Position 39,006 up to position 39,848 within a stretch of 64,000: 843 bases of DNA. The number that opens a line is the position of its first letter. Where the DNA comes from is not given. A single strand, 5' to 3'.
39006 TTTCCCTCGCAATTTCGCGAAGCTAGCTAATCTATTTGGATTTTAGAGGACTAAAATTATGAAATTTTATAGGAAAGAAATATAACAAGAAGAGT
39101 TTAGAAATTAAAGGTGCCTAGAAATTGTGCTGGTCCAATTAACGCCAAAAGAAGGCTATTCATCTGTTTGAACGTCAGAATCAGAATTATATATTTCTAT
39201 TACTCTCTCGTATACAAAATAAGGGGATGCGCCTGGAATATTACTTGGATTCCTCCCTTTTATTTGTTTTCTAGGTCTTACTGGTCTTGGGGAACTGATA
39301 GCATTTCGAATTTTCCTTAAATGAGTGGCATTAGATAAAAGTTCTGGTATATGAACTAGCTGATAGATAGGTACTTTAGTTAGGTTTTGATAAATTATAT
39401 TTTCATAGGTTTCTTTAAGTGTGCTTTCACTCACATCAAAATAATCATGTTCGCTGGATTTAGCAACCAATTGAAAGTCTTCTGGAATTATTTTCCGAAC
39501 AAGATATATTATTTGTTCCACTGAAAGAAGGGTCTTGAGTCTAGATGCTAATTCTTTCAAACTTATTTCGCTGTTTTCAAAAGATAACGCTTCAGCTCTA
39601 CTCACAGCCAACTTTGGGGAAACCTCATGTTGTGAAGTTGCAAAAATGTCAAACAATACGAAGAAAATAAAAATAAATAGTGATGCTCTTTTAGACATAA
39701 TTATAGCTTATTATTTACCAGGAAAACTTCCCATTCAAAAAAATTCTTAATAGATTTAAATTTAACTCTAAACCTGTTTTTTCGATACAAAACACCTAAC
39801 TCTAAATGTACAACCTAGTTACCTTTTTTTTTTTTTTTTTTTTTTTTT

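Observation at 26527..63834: About 37 kb dominated by orphan secreted/membrane proteins, including three giant ORFs (1869, 2319, 2621 aa) and a tandem-repeat antigen-like protein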

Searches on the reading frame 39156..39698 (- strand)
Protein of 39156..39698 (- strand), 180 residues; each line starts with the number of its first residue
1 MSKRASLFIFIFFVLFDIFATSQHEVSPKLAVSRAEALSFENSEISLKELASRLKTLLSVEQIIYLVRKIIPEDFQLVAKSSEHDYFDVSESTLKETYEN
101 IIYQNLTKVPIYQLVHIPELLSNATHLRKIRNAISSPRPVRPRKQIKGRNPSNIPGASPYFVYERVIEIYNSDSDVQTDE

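Call 4: search_protein_families(library=pfam, proteins=[window:39156-39698:-], max_evalue=0.1)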
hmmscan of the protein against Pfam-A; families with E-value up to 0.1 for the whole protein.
window:39156-39698:- (180 aa): 2 families
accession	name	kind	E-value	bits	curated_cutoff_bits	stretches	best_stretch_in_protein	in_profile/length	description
PF02876.24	Stap_Strp_tox_C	-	0.033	14.9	27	1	34-100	17-81/96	Staphylococcal/Streptococcal toxin, beta-grasp domain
PF11308.14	Glyco_hydro_129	-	0.049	13.1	25.6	1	90-122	212-244/324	Glycosyl hydrolases related to GH101 family, GH129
